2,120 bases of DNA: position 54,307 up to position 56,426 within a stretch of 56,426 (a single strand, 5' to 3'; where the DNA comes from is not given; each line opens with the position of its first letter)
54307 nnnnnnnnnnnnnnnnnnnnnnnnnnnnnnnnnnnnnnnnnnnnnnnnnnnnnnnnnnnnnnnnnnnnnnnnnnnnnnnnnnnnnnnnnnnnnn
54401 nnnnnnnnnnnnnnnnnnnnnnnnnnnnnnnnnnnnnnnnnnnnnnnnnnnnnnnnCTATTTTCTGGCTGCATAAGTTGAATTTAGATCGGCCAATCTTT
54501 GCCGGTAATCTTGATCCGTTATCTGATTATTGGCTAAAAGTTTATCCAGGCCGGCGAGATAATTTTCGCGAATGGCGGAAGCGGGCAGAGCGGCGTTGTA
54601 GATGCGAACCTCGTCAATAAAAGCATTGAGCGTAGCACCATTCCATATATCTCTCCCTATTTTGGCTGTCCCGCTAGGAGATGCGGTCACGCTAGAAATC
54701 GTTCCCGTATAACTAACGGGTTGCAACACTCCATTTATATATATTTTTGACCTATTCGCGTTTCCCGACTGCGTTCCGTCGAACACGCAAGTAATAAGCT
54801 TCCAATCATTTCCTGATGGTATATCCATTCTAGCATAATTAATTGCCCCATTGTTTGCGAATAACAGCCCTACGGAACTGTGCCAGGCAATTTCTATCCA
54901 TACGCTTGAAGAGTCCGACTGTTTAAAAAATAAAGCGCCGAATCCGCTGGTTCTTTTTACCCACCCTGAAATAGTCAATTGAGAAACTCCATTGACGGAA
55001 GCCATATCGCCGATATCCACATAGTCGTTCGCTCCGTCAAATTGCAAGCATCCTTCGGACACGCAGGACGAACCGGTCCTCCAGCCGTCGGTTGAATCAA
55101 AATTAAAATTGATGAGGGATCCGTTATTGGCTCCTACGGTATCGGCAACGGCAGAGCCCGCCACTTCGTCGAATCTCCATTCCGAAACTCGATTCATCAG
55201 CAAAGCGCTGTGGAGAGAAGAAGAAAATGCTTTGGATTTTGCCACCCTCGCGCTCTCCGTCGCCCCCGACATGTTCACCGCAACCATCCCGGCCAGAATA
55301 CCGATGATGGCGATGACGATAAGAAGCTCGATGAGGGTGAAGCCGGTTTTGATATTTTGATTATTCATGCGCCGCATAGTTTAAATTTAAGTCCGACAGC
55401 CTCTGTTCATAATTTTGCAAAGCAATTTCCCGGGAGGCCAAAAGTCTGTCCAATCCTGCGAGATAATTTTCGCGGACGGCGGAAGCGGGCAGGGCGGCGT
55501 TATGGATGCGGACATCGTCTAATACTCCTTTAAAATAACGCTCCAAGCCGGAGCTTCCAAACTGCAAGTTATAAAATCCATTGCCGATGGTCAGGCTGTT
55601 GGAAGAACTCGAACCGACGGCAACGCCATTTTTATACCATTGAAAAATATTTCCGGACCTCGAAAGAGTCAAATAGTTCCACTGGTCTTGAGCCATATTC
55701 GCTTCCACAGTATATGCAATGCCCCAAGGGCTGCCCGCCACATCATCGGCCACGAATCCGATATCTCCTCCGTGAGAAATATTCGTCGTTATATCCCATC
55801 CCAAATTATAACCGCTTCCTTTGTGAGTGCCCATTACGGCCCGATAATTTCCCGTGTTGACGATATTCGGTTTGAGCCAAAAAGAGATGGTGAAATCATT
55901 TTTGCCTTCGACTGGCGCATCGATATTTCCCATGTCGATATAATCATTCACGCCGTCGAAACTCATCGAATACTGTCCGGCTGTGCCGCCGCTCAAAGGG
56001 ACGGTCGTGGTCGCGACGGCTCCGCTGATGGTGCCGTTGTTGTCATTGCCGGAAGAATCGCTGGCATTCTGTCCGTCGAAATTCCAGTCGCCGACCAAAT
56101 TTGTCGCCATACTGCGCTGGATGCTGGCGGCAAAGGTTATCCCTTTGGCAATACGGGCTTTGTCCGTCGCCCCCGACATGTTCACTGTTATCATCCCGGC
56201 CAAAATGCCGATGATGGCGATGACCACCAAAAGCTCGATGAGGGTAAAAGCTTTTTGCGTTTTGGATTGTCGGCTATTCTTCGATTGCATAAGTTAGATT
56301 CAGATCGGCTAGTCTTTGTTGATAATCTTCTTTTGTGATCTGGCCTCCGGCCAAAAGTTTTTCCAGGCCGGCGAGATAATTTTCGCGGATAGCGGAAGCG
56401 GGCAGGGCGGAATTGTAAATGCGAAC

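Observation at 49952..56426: Tandem array of at least 8 pilin-LamG paralogues with an invariant 17-nt gene overlap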

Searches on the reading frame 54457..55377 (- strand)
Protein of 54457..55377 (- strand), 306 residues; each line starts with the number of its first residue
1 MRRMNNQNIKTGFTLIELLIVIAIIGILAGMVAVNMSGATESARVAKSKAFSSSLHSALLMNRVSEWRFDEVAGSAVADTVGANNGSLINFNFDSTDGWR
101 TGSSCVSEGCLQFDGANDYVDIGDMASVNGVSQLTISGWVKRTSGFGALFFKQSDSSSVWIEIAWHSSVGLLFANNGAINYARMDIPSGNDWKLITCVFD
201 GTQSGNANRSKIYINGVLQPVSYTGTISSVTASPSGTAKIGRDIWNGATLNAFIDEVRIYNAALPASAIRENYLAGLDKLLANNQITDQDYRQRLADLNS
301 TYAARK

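Call 6: search_protein_families(library=pfam, proteins=[window:54457-55377:-], max_evalue=0.01)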
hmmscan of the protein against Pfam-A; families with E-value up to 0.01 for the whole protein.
window:54457-55377:- (306 aa): 2 families
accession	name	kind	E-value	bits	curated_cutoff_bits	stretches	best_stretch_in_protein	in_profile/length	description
PF13385.13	Laminin_G_3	-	5.7e-18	65.9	27.6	1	114-269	1-150/151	Concanavalin A-like lectin/glucanases superfamily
PF07963.17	N_methyl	-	1.2e-07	31.5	21.2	1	11-32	5-26/27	Prokaryotic N-terminal methylation motif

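Call 7: search_protein_families(library=ncbifam, proteins=[window:54457-55377:-], max_evalue=0.01)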
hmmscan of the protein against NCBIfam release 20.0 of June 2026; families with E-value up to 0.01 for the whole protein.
window:54457-55377:- (306 aa): 9 families
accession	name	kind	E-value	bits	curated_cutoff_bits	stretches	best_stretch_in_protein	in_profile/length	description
TIGR01710.1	typeII_sec_gspG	equivalog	3.4e-09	36.8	88.85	1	12-69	2-59/134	type II secretion system major pseudopilin GspG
TIGR01708.2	typeII_sec_gspH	equivalog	6.5e-09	36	80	1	11-48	2-39/169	type II secretion system minor pseudopilin GspH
NF052521.1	TafC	equivalog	9.4e-08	31.5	410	1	62-273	147-360/373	TafC family fimbrial protein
TIGR02532.1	IV_pilin_GFxxxE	domain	1.1e-07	31.4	16.3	1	11-32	2-23/24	prepilin-type N-terminal cleavage/methylation domain-containing protein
TIGR02596.1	TIGR02596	subfamily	8.3e-06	26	70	1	13-61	1-50/196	Verru_Chthon cassette protein D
NF041775.1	typeIV_PilA_Myxo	equivalog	8.6e-06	25.9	400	1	3-39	5-39/214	type IV pilin protein PilA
NF040999.1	pilin_ComGC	equivalog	8.6e-05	22.7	75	1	11-52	2-43/84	competence type IV pilus major pilin ComGC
NF007862.0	PRK10574.1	equivalog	0.00051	20.2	138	1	10-31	4-25/145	prepilin peptidase-dependent pilin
NF007800.0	PRK10506.1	equivalog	0.0077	16.1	158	0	7-31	5-29/163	prepilin peptidase-dependent protein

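Call 81: predict_structure(alignment_id=A4)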
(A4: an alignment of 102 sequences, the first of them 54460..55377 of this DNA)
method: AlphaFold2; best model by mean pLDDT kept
length: 306 residues; sequences in the alignment: 102
mean_pLDDT: 85.9   pTM: 0.79
mean pLDDT of the five models: 85.9, 84.2, 83.4, 81.2, 81.2
residues with pLDDT >= 90: 151; 70-90: 123; 50-70: 32; < 50: 0
segments of 3 or more residues with pLDDT < 50: none
pLDDT, mean of each block of 10 residues (from residue 1): 58 81 89 74 75 75 94 94 96 87 93 95 90 93 88 75 84 74 82 94 75 94 75 80 88 96 94 96 96 95 81
secondary structure, 60 per line:
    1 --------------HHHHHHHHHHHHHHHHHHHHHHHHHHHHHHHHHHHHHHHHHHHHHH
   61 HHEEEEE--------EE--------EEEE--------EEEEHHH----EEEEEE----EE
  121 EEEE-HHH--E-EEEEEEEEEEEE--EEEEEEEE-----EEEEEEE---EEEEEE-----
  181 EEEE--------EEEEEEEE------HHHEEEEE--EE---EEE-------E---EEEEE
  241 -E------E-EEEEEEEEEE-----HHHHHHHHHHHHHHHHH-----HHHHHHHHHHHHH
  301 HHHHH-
elements in order: H15-62 E63-67 E86-89 E98-101 E109-114 E119-124 E133-144 E147-154 E160-166 E170-175 E181-184 E193-200 E210-214 E222-224 E236-240 E251-260 H266-282 H288-305

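Call 83: fold_search(model_id=the predicted structure, library=pdb)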
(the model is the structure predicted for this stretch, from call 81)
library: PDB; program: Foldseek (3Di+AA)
matches with E <= 10: 1366; with E <= 0.001: 368
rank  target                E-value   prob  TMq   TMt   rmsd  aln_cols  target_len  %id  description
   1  5hon_A                6.4e-11  1.00  0.51  0.73   4.8       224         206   20  Structure of Domain 4 of AbnA, a GH43 extracellular arabinanase from Geobacillus stearothermophilus, in complex with a (released 2017-02-01)
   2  3hmy_A                8.4e-11  1.00  0.54  0.39   4.2       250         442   16  Crystal structure of HCR/T complexed with GT2 (released 2009-07-14)
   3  1af9                  1.2e-10  1.00  0.56  0.40   4.0       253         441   17  TETANUS NEUROTOXIN C FRAGMENT (released 1998-04-29)
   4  7by5                  1.2e-10  1.00  0.55  0.15   4.2       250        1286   16  Tetanus neurotoxin mutant-(H233A/E234Q/H237A/Y375F) (released 2021-02-17)
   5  5ho2                  1.7e-10  1.00  0.52  0.21   4.5       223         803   19  Crystal structure of AbnA (open conformation), a GH43 extracellular arabinanase from Geobacillus stearothermophilus (released 2017-02-01)
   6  1a8d                  2.8e-10  1.00  0.50  0.36   5.0       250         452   17  TETANUS TOXIN C FRAGMENT (released 1998-10-14)
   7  9fyq_C                3.1e-10  1.00  0.55  0.41   4.0       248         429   16  Cryo-EM structure of native SV2A in complex with TeNT-Hc, gangliosides and Pro-Macrobody 5 (released 2025-05-21)
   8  7ce2_A                3.7e-10  1.00  0.53  0.38   4.5       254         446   16  The Crystal structure of TeNT Hc complexed with neutralizing antibody (released 2021-04-07)
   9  5n0b_A                3.9e-10  1.00  0.54  0.14   4.4       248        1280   16  Crystal structure of the tetanus neurotoxin in complex with GD1a (released 2017-06-21)
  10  5hp6                  4.6e-10  1.00  0.52  0.21   4.4       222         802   21  Structure of AbnA, a GH43 extracellular arabinanase from Geobacillus stearothermophilus (a new conformational state) (released 2017-02-01)
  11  1fv2_A                5.4e-10  1.00  0.53  0.38   4.7       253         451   16  The Hc fragment of tetanus toxin complexed with an analogue of its ganglioside receptor GT1B (released 2001-09-05)
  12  5n0c_B                7.9e-10  1.00  0.53  0.14   4.3       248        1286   16  Crystal structure of the tetanus neurotoxin in complex with GM1a (released 2017-06-21)
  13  1diw                  8.3e-10  1.00  0.54  0.39   4.5       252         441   15  THE HC FRAGMENT OF TETANUS TOXIN COMPLEXED WITH GALACTOSE (released 2000-03-24)
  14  5ho0                  9.8e-10  1.00  0.52  0.21   4.7       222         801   19  Crystal structure of AbnA (closed conformation), a GH43 extracellular arabinanase from Geobacillus stearothermophilus (released 2017-02-01)
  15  9qc8_B                1.0e-09  1.00  0.49  0.14   3.9       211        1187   16  BoNT-NTNH-HA70 complex from Clostridium botulinum Serotype B1 (released 2025-09-10)
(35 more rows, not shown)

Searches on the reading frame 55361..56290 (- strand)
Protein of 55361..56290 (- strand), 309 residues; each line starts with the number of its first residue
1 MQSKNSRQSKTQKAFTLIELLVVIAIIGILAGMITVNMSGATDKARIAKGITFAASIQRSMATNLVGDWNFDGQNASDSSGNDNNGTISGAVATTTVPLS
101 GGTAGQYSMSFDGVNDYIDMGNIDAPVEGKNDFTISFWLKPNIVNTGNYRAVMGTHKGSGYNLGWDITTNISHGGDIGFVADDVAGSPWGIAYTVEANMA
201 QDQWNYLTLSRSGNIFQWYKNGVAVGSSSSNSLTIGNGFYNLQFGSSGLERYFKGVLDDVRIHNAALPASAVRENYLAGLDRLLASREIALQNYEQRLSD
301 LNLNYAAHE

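Call 6: search_protein_families(library=pfam, proteins=[window:55361-56290:-], max_evalue=0.01)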
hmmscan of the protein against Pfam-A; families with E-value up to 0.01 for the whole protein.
window:55361-56290:- (309 aa): 3 families
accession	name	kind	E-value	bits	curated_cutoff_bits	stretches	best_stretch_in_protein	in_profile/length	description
PF13385.13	Laminin_G_3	-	3.6e-19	69.8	27.6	1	112-272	1-150/151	Concanavalin A-like lectin/glucanases superfamily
PF07963.17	N_methyl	-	9.5e-09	34.9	21.2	1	10-34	2-26/27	Prokaryotic N-terminal methylation motif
PF07953.20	Toxin_R_bind_N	-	4e-07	30.4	23.8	1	75-232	3-155/191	Clostridium neurotoxin, N-terminal receptor binding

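Call 7: search_protein_families(library=ncbifam, proteins=[window:55361-56290:-], max_evalue=0.01)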
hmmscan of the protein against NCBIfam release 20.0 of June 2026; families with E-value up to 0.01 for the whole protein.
window:55361-56290:- (309 aa): 10 families
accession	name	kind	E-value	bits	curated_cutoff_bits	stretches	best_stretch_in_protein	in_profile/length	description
TIGR01708.2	typeII_sec_gspH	equivalog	9.2e-08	32.3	80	1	12-49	1-38/169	type II secretion system minor pseudopilin GspH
TIGR02532.1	IV_pilin_GFxxxE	domain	1.2e-07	31.2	16.3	1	12-34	1-23/24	prepilin-type N-terminal cleavage/methylation domain-containing protein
TIGR01710.1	typeII_sec_gspG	equivalog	4.8e-07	29.9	88.85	1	14-53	2-41/134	type II secretion system major pseudopilin GspG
NF052521.1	TafC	equivalog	5.6e-07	29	410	1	66-276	149-360/373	TafC family fimbrial protein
NF041775.1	typeIV_PilA_Myxo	equivalog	6.8e-05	22.9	400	1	6-37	4-35/214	type IV pilin protein PilA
NF007862.0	PRK10574.1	equivalog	0.00011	22.3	138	1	10-35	2-27/145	prepilin peptidase-dependent pilin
TIGR02596.1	TIGR02596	subfamily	0.00019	21.5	70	1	15-46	1-32/196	Verru_Chthon cassette protein D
NF040999.1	pilin_ComGC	equivalog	0.00021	21.4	75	1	12-41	1-30/84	competence type IV pilus major pilin ComGC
NF041013.1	T4P_ComGE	equivalog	0.0038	17.3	49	1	10-35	1-26/83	competence type IV pilus minor pilin ComGE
NF007800.0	PRK10506.1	equivalog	0.005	16.7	158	1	7-32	3-28/163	prepilin peptidase-dependent protein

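Call 15: find_encoding_contigs(protein=window:55361-56290:-, flank=10000, max_places=4)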
Protein window:55361-56290:- (309 aa): 5 contigs read that carry it; 4 places shown.
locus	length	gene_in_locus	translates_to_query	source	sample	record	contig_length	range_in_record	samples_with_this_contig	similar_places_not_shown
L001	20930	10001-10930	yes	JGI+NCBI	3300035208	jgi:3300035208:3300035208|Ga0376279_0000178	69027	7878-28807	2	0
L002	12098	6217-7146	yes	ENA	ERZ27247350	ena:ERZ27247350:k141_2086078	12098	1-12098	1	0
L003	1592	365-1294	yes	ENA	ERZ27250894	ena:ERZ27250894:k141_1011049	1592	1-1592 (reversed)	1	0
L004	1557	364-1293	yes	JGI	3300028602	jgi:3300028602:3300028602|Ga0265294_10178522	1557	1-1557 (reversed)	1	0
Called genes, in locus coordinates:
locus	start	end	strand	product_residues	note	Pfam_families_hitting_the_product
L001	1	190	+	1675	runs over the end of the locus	PF22148:Fervidolysin_NPro-like, PF00082:Peptidase_S8, PF17936:Big_6, PF16656:Pur_ac_phosph_N (weak)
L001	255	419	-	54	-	-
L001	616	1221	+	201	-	-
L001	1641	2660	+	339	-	PF13173:AAA_14, PF13635:DUF4143, PF03008:DUF234 (faint)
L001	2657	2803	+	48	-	-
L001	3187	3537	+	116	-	PF02482:Ribosomal_S30AE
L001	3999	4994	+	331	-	PF01565:FAD_binding_4, PF02873:MurB_C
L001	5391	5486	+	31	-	-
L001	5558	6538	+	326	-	PF07963:N_methyl (weak), PF13385:Laminin_G_3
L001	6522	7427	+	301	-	PF07963:N_methyl, PF13385:Laminin_G_3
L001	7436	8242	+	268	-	PF13385:Laminin_G_3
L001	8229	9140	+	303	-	PF07963:N_methyl, PF13385:Laminin_G_3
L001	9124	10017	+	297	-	PF07963:N_methyl, PF13385:Laminin_G_3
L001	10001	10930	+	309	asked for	PF07963:N_methyl, PF07953:Toxin_R_bind_N, PF13385:Laminin_G_3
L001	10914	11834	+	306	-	PF07963:N_methyl, PF13385:Laminin_G_3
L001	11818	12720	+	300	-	PF07963:N_methyl, PF13385:Laminin_G_3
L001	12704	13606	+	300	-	PF07963:N_methyl, PF13385:Laminin_G_3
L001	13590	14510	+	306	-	PF07963:N_methyl, PF13385:Laminin_G_3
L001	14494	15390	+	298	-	PF07963:N_methyl, PF13385:Laminin_G_3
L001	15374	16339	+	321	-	PF07963:N_methyl, PF13385:Laminin_G_3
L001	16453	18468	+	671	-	-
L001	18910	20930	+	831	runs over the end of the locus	PF07517:SecA_DEAD, PF01043:SecA_PP_bind, PF21090:P-loop_SecA, PF07516:SecA_SW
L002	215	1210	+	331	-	PF01565:FAD_binding_4, PF02873:MurB_C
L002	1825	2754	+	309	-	PF07963:N_methyl (weak), PF13385:Laminin_G_3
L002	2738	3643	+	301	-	PF07963:N_methyl, PF13385:Laminin_G_3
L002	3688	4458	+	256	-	PF13385:Laminin_G_3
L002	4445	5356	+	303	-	PF07963:N_methyl, PF13385:Laminin_G_3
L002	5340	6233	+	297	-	PF07963:N_methyl, PF13385:Laminin_G_3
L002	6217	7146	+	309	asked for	PF07963:N_methyl, PF07953:Toxin_R_bind_N, PF13385:Laminin_G_3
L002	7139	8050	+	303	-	PF07963:N_methyl, PF13385:Laminin_G_3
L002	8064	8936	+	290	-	PF07963:N_methyl (weak), PF13385:Laminin_G_3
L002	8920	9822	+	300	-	PF07963:N_methyl, PF13385:Laminin_G_3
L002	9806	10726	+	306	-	PF07963:N_methyl, PF13385:Laminin_G_3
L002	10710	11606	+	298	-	PF07963:N_methyl, PF13385:Laminin_G_3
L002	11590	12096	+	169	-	?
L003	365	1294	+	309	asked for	PF07963:N_methyl, PF07953:Toxin_R_bind_N, PF13385:Laminin_G_3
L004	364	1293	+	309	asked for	PF07963:N_methyl, PF07953:Toxin_R_bind_N, PF13385:Laminin_G_3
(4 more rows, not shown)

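Call 30: find_related_loci(query=A1, collection=genome_contigs, flank=10000)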
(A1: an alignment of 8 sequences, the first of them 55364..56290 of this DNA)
Query A1 (309 aa) in genome_contigs; peptide patterns used: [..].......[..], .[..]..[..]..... (x = any residue, [..] = any of these).
600 stretches matched a pattern (row limit reached: there are more); 200 encode a relative of the query (tblastn E <= 1e-3); the best 80 are kept; 80 distinct loci.
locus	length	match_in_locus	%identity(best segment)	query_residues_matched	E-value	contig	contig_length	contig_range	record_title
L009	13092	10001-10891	29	13-308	2e-23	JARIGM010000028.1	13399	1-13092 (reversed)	MAG: Candidatus Kaiserbacteria bacterium isolate CullarsAll.DT.26 k141_617910, whole genome shotgun sequence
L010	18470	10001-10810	27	12-278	5e-16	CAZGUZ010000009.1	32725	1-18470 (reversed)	MAG TPA_asm: uncultured Candidatus Saccharibacteria bacterium isolate SRP219642_co7_221 genome assembly, contig: NODE_18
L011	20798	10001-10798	28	11-280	8e-13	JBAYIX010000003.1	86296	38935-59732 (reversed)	MAG: Candidatus Paceibacterota bacterium isolate SO_2016_GW1_41 scaffold00623_OW334_2016, whole genome shotgun sequence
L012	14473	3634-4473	29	1-279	2e-13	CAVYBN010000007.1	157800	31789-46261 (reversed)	MAG: Candidatus Parcubacteria bacterium isolate MFD03044.bin.2.101 genome assembly, contig: contig_59541, whole genome s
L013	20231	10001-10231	45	1-81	3e-10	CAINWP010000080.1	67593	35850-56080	MAG: uncultured Verrucomicrobia bacterium isolate KT_bin-2079 genome assembly, contig: bin-2079:080/340, whole genome sh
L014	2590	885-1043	53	6-58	7e-9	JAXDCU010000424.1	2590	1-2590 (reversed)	MAG: Verrucomicrobiia bacterium isolate POMEDNA-B52 Raw2_k127_359749, whole genome shotgun sequence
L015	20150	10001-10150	50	12-61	1e-8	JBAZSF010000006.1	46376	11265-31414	MAG: Candidatus Paceibacterota bacterium isolate SO_2017_GW1_167 NODE_3811_length_46376_cov_3.037168_OW334_2017, whole g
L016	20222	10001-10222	43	2-74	1e-8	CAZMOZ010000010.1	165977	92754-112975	MAG TPA_asm: uncultured Verrucomicrobiota bacterium isolate binchicken_co107_126 genome assembly, contig: NODE_152_lengt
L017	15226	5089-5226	50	1-46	2e-8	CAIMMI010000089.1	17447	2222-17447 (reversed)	MAG: uncultured Verrucomicrobia bacterium isolate Ja1_bin-3224 genome assembly, contig: bin-3224:089/362, whole genome s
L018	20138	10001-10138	50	1-46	2e-8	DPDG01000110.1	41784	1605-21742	MAG TPA_asm: Lentisphaeria bacterium isolate UBA11452 contig_7307, whole genome shotgun sequence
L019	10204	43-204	44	5-58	5e-8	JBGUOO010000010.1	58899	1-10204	MAG: Elusimicrobiaceae bacterium isolate ruminal_MAG_185 ruminal_MAG_185_contig_0010, whole genome shotgun sequence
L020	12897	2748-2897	50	8-57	4e-8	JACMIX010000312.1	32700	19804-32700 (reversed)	MAG: Gloeobacterales cyanobacterium ES-bin-141 ES-bin-141-contig-k141_7469931, whole genome shotgun sequence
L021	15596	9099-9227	53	4-46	5e-8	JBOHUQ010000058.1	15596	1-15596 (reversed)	MAG: Candidatus Dormibacteraceae bacterium isolate H1-S_metabat2.bin.25 k127_160308, whole genome shotgun sequence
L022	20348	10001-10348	29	12-130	4e-8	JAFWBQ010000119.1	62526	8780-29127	MAG: Lentisphaeria bacterium isolate RGIG5592 Sheep_Colon.Co__c3199919, whole genome shotgun sequence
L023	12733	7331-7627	31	2-124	6e-8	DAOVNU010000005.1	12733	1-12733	MAG TPA_asm: bacterium isolate CSMAG_1505 CSMAG_1505_k141_3509510_length_12733_cov_21.0000, whole genome shotgun sequenc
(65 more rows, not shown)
